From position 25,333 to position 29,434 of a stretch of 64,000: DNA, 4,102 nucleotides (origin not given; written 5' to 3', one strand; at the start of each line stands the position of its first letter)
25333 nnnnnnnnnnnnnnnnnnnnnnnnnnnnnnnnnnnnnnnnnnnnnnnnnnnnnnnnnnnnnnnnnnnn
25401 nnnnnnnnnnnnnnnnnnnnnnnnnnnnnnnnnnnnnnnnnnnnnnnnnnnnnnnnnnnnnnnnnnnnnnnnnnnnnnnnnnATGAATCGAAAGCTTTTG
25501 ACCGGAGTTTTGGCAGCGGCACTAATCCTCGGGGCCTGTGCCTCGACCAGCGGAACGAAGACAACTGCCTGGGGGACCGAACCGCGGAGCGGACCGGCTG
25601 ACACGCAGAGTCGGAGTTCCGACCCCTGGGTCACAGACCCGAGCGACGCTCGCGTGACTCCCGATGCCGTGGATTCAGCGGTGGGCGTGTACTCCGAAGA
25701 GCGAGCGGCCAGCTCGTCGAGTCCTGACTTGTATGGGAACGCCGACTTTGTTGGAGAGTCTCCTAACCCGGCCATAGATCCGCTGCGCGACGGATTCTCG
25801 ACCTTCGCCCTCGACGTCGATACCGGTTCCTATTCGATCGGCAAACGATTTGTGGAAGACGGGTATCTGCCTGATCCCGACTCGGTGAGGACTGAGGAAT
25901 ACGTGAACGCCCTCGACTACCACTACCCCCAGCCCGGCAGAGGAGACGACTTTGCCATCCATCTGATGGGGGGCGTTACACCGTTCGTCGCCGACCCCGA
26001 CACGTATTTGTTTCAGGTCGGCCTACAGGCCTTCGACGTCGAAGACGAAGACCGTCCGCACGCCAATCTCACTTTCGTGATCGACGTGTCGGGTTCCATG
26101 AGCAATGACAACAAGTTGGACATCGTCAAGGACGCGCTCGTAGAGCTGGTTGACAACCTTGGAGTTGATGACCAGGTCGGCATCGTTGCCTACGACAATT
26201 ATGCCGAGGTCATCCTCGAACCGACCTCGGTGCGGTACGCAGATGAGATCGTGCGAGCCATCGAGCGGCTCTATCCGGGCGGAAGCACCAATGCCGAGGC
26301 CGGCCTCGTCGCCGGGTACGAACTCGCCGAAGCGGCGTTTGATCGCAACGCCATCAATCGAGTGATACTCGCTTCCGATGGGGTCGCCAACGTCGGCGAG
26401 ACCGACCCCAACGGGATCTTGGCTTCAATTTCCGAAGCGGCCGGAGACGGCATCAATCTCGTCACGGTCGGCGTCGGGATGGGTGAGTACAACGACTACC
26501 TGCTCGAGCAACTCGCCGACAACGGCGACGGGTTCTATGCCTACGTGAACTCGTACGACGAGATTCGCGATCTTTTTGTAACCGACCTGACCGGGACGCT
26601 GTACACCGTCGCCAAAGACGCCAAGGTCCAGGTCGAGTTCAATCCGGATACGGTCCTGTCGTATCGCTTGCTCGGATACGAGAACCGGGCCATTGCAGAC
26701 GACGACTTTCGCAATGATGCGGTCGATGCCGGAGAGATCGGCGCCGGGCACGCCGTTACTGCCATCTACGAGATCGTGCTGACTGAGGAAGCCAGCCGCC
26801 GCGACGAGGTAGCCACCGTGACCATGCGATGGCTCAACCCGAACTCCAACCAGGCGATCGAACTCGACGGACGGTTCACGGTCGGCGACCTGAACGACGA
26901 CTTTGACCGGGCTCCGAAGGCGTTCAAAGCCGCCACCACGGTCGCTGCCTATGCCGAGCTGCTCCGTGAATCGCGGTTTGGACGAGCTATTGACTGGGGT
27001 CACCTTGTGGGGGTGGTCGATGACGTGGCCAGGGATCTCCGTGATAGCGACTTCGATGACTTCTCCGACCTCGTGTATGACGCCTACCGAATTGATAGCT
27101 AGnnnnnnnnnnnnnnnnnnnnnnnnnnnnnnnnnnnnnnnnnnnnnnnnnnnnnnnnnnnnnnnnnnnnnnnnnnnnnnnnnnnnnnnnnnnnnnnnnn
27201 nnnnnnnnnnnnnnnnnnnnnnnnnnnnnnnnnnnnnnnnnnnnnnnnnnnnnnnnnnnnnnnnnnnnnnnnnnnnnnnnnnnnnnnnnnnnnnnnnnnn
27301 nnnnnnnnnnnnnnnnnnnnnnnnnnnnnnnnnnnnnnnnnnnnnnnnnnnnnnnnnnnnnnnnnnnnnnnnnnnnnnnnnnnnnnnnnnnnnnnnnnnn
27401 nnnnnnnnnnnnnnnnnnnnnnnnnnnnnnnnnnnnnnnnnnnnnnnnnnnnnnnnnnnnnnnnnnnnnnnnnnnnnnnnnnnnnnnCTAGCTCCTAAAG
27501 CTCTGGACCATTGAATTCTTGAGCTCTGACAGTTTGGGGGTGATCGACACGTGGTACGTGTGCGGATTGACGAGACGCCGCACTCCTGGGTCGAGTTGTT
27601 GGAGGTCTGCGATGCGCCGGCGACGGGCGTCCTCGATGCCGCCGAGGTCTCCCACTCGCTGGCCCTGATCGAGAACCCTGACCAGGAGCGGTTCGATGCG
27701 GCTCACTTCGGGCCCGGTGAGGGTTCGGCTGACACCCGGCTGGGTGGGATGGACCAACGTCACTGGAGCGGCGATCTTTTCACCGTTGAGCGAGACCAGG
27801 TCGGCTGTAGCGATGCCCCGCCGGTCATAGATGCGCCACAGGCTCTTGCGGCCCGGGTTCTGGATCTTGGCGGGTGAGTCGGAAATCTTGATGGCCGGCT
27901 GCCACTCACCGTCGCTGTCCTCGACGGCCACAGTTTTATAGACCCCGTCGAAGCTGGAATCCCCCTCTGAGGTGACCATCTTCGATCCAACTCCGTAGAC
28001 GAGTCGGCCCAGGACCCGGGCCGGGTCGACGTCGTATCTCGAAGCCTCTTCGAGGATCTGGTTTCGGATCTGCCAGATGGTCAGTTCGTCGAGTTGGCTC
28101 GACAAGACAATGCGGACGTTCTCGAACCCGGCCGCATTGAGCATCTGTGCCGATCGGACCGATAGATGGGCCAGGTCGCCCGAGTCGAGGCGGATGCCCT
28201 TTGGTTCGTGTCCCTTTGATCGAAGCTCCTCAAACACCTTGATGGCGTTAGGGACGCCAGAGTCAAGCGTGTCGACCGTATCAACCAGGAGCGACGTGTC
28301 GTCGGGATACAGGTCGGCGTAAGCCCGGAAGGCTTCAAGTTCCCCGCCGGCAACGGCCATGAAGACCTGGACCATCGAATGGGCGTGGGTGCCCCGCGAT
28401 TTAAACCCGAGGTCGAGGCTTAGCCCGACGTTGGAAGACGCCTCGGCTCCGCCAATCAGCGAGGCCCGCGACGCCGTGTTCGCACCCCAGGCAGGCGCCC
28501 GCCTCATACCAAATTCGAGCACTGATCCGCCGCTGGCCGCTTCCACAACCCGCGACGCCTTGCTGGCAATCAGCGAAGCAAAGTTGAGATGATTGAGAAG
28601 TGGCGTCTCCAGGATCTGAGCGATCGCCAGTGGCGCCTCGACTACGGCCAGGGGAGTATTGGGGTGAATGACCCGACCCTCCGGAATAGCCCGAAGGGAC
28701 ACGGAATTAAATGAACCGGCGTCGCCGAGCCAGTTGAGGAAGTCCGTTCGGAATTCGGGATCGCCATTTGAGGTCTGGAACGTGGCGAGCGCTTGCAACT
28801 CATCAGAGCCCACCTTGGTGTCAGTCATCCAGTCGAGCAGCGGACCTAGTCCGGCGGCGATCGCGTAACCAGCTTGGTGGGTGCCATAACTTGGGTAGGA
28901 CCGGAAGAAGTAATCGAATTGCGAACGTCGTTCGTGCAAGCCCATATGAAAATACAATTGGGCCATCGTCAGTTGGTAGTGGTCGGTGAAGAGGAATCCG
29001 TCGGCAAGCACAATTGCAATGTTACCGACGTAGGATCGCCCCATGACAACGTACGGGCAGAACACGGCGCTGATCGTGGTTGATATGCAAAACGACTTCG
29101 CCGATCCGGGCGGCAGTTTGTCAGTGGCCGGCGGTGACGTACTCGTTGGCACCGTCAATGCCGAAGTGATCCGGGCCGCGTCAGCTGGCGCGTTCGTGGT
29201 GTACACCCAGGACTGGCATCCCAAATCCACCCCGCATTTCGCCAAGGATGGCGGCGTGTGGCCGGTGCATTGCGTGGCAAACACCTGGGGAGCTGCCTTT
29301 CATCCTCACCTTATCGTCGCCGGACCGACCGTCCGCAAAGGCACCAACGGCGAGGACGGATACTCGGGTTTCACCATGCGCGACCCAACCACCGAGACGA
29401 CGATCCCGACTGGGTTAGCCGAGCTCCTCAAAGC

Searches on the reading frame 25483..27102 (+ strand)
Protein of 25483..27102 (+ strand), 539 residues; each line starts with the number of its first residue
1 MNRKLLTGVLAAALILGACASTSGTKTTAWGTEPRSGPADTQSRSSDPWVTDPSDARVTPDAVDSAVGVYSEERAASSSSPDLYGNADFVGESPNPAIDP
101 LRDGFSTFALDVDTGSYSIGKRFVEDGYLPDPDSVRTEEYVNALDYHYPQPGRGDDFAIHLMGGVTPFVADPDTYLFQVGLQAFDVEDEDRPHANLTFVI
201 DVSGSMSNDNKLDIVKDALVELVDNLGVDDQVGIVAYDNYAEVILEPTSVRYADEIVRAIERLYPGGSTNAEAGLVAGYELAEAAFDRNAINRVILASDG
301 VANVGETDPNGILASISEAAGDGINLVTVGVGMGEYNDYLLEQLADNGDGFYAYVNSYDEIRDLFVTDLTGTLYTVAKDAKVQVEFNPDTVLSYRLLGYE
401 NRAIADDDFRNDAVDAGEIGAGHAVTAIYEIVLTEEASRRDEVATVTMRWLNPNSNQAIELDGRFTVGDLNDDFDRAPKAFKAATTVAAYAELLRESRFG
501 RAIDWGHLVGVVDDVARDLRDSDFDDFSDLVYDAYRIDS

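Call 7: search_protein_families(library=pfam, proteins=[window:25483-27102:+])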
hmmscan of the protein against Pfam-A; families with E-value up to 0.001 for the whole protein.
window:25483-27102:+ (539 aa): 6 families
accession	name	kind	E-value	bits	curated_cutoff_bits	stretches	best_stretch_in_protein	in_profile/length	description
PF12034.13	YfbK_C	-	2.3e-41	142.4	25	1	371-532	1-179/184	Uncharacterized protein YfbK, C-terminal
PF00092.34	VWA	-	1.7e-20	74.4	23.8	1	195-365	1-172/174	von Willebrand factor type A domain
PF12450.13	vWF_A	-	7e-19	68.1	25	1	92-169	10-87/94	von Willebrand factor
PF13519.12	VWA_2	-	8.1e-16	59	27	1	197-300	2-106/107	von Willebrand factor type A domain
PF13768.12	VWA_3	-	5.3e-07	30.3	27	1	195-352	2-153/155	von Willebrand factor type A domain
PF04811.21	Sec23_trunk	-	0.00051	20.1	27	1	197-243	7-55/241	Sec23/Sec24 trunk domain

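Call 8: search_protein_families(library=ncbifam, proteins=[window:25483-27102:+])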
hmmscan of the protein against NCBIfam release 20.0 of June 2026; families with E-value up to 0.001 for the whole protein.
window:25483-27102:+ (539 aa): 7 families
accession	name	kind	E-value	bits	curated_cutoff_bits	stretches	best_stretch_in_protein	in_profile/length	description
TIGR03788.1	marine_srt_targ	equivalog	4.7e-14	51.7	551.65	1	195-382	273-455/629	marine proteobacterial sortase target protein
TIGR02442.1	Cob-chelat-sub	hypoth_equivalog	1e-13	50.7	779.45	1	189-352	468-637/641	putative cobaltochelatase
TIGR02031.1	BchD-ChlD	equivalog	1.4e-07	30.6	499.55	1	195-314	425-547/608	magnesium chelatase ATPase subunit D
NF010238.0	PRK13685.1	subfamily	1.6e-07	30.7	432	1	192-332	95-245/335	hypothetical protein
NF047508.1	VWA_BatA_Lepto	exception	1.8e-07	30.5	380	1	196-364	91-265/315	VWA domain-containing protein BatA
NF009943.0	PRK13406.1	equivalog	1.8e-07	30.1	571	1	193-307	401-514/585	magnesium chelatase subunit D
TIGR00868.1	hCaCC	subfamily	5.1e-06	24.6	900.85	1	198-364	309-469/863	calcium-activated chloride channel protein 1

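Call 12: find_homologous_proteins(query=window:25483-27102:+, max_evalue=1e-50)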
Query window:25483-27102:+ (539 aa): 7983 proteins with E <= 1e-50 among 8000 candidates; the best 120 are listed.
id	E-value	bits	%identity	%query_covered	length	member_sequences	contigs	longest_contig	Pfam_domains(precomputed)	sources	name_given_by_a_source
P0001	0.0e+0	1157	97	100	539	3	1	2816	PF12450.14,PF13768.13,PF12034.14,PF00092.35,PF13519.13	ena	-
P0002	1.5e-268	910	78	100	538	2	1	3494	PF12450.14,PF13768.13,PF12034.14,PF00092.35,PF13519.13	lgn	-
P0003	8.3e-255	865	77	95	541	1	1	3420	PF12450.14,PF13768.13,PF12034.14,PF00092.35,PF13519.13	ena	-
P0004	4.3e-249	846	74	100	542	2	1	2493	PF12450.14,PF13768.13,PF12034.14,PF00092.35,PF13519.13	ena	-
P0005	5.7e-249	846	76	95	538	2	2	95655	PF12450.14,PF13768.13,PF12034.14,PF00092.35,PF13519.13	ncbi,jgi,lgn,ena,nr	ncbi:MAG: von Willebrand factor type A domain-containing protein [Acidimicrobiia bacterium]|nr:von W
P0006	1.6e-243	828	72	100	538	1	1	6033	PF12450.14,PF13768.13,PF12034.14,PF00092.35,PF13519.13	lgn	-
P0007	1.2e-226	772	69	100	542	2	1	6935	PF12450.14,PF13768.13,PF12034.14,PF00092.35,PF13519.13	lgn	-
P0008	9.8e-205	700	70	86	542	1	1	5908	PF12450.14,PF13768.13,PF12034.14,PF00092.35,PF13519.13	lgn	-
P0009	7.9e-170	584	54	100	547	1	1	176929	PF12450.14,PF13768.13,PF12034.14,PF00092.35,PF13519.13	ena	-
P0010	2.2e-164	566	55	100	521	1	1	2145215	PF12450.14,PF13768.13,PF12034.14,PF00092.35,PF13519.13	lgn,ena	-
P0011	6.2e-163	562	53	100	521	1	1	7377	PF12450.14,PF13768.13,PF12034.14,PF00092.35,PF13519.13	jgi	-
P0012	1.1e-162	561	54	100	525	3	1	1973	PF12450.14,PF13768.13,PF12034.14,PF00092.35,PF13519.13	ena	-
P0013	9.9e-161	554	53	100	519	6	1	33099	PF12450.14,PF13768.13,PF12034.14,PF00092.35,PF13519.13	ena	-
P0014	2.5e-159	550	53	100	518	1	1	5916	PF12450.14,PF13768.13,PF12034.14,PF00092.35,PF13519.13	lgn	-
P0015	5.8e-150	519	53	93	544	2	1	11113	PF12450.14,PF13768.13,PF12034.14,PF00092.35,PF13519.13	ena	-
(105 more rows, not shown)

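Call 13: find_encoding_contigs(protein=P0001, flank=3000, max_places=6)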
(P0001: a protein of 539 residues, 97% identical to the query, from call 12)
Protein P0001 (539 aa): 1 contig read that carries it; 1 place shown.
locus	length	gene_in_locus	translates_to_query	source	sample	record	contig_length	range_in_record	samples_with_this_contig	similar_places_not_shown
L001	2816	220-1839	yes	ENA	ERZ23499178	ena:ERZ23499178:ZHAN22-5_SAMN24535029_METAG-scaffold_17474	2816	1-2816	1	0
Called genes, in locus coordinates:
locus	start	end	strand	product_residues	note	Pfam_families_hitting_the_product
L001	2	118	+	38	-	?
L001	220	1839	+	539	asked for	PF12450:vWF_A, PF00092:VWA, PF13519:VWA_2, PF13768:VWA_3 (weak), PF12034:YfbK_C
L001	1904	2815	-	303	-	?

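Call 14: find_encoding_contigs(protein=P0005, flank=5000, max_places=6)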
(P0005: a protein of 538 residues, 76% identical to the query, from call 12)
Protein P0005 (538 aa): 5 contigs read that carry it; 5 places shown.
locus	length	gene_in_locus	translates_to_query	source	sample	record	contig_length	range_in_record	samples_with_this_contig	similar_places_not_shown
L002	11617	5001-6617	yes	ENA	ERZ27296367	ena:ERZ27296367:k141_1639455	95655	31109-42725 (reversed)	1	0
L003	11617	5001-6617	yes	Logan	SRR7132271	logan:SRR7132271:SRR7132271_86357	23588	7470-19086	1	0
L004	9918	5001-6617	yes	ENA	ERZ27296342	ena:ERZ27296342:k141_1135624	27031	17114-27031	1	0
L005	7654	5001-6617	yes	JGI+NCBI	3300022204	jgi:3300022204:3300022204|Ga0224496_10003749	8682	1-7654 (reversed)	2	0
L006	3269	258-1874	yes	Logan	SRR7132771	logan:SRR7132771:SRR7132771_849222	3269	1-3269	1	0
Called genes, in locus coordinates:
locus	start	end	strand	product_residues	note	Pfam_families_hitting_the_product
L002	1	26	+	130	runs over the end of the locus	-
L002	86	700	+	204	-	PF00440:TetR_N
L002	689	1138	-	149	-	-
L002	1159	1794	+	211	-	PF04337:DUF480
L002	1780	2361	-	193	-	PF02643:DUF192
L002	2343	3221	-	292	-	PF02548:Pantoate_transf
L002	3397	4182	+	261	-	PF14344:DUF4397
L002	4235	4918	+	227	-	PF04203:Sortase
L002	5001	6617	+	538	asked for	PF12450:vWF_A, PF00092:VWA, PF13519:VWA_2, PF13768:VWA_3, PF12034:YfbK_C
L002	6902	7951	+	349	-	PF00356:LacI, PF00532:Peripla_BP_1, PF13407:Peripla_BP_4, PF13377:Peripla_BP_3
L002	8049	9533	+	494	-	PF01547:SBP_bac_1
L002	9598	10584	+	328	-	PF00528:BPD_transp_1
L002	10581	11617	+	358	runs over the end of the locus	PF00528:BPD_transp_1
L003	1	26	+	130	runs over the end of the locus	-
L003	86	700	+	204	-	PF00440:TetR_N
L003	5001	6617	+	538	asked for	PF12450:vWF_A, PF00092:VWA, PF13519:VWA_2, PF13768:VWA_3, PF12034:YfbK_C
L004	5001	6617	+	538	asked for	PF12450:vWF_A, PF00092:VWA, PF13519:VWA_2, PF13768:VWA_3, PF12034:YfbK_C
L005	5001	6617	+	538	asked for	PF12450:vWF_A, PF00092:VWA, PF13519:VWA_2, PF13768:VWA_3, PF12034:YfbK_C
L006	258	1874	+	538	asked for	PF12450:vWF_A, PF00092:VWA, PF13519:VWA_2, PF13768:VWA_3, PF12034:YfbK_C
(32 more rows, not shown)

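Call 15: find_encoding_contigs(protein=P0002, flank=3000, max_places=6)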
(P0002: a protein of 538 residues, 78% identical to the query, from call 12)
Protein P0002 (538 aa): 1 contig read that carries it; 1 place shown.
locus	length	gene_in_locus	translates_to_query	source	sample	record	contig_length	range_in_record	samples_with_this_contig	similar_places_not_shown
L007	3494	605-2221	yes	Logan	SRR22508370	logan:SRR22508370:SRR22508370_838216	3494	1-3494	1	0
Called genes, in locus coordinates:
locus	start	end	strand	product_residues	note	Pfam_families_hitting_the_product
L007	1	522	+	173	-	?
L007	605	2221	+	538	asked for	PF12450:vWF_A, PF00092:VWA, PF13519:VWA_2, PF13768:VWA_3, PF12034:YfbK_C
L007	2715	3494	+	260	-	?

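Call 20: find_encoding_contigs(protein=window:25483-27102:+, flank=3000, max_places=10)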
Protein window:25483-27102:+ (539 aa): no gene with exactly this product is on record in the collection.

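Call 21: find_encoding_contigs(protein=P0003, flank=3000, max_places=6)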
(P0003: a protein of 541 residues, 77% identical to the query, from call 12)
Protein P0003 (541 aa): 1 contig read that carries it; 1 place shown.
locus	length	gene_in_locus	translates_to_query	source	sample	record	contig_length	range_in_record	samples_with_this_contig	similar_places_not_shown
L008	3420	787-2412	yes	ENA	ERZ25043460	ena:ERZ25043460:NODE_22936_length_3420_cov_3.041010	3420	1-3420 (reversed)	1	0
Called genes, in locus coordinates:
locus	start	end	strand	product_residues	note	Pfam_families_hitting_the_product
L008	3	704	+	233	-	?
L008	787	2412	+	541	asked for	PF12450:vWF_A, PF00092:VWA, PF13519:VWA_2, PF13768:VWA_3, PF12034:YfbK_C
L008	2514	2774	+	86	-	-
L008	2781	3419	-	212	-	?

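Call 22: find_encoding_contigs(protein=P0004, flank=3000, max_places=6)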
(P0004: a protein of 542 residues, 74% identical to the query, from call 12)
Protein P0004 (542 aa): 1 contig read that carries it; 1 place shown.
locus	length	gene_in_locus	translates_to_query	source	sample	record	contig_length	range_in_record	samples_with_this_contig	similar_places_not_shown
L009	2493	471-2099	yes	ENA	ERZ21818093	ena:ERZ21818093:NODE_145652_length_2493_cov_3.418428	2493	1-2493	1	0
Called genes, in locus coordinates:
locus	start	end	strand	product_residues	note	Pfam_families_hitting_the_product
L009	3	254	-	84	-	?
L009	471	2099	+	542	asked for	PF12450:vWF_A, PF00092:VWA, PF13519:VWA_2, PF13768:VWA_3, PF12034:YfbK_C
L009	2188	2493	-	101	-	?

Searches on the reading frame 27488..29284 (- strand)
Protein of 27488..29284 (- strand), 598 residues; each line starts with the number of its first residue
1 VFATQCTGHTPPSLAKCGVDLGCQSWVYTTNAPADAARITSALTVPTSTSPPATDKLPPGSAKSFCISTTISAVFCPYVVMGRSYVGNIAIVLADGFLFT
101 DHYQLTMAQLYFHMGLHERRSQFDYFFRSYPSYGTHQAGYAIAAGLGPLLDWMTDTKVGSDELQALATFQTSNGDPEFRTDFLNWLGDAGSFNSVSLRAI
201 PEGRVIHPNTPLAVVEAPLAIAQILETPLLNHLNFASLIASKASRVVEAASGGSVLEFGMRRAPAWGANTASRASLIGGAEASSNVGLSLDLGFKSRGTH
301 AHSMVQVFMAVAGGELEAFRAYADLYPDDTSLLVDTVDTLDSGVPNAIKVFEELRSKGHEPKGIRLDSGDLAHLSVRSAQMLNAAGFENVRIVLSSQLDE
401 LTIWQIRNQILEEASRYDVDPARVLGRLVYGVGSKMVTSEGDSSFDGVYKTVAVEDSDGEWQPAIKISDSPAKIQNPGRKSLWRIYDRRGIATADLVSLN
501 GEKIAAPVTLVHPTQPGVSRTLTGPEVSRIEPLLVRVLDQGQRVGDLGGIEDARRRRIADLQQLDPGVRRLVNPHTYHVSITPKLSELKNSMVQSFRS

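Call 7: search_protein_families(library=pfam, proteins=[window:27488-29284:-])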
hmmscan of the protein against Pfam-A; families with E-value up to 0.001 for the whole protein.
window:27488-29284:- (598 aa): 2 families
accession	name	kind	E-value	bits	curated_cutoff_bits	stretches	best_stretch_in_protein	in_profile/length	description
PF17956.6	NAPRTase_C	-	1.2e-22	80.9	23.3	1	479-589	1-111/111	Nicotinate phosphoribosyltransferase C-terminal domain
PF17767.7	NAPRTase_N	-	2.4e-21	76.8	32.6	1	98-234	1-125/125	Nicotinate phosphoribosyltransferase (NAPRTase) N-terminal domain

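Call 8: search_protein_families(library=ncbifam, proteins=[window:27488-29284:-])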
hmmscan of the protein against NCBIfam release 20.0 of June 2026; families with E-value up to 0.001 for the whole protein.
window:27488-29284:- (598 aa): 11 families
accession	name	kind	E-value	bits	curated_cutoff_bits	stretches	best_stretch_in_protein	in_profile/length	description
NF006695.0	PRK09243.1-2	equivalog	1.6e-163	544.8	469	1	97-597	7-476/480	nicotinate phosphoribosyltransferase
TIGR01513.1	NAPRTase_put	equivalog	5.2e-125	417.9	297.4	1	98-585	2-452/452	nicotinate phosphoribosyltransferase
NF009131.0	PRK12484.1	equivalog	7.3e-112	374.4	330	1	98-596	8-444/455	nicotinate phosphoribosyltransferase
NF006694.0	PRK09243.1-1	equivalog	8.9e-104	347.8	663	1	98-597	9-477/485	nicotinate phosphoribosyltransferase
NF006696.0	PRK09243.1-3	equivalog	1.1e-99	334.2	503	1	95-595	11-446/451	nicotinate phosphoribosyltransferase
NF006697.0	PRK09243.1-4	equivalog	2.9e-92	309.8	776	1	98-595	11-476/488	nicotinate phosphoribosyltransferase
NF006698.0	PRK09243.1-5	equivalog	1.4e-65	221.8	531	1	97-572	16-426/440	nicotinate phosphoribosyltransferase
NF006415.0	PRK08662.1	equivalog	7.9e-28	97.3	243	1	194-408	69-280/381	nicotinate phosphoribosyltransferase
NF003704.0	PRK05321.1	subfamily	6.8e-12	45.1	379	1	97-476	13-376/398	nicotinate phosphoribosyltransferase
NF005529.0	PRK07188.1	equivalog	9.4e-12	44.5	378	1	192-368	75-243/358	nicotinate phosphoribosyltransferase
TIGR01514.1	NAPRTase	equivalog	0.00027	20.1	269.55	0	257-372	172-289/399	nicotinate phosphoribosyltransferase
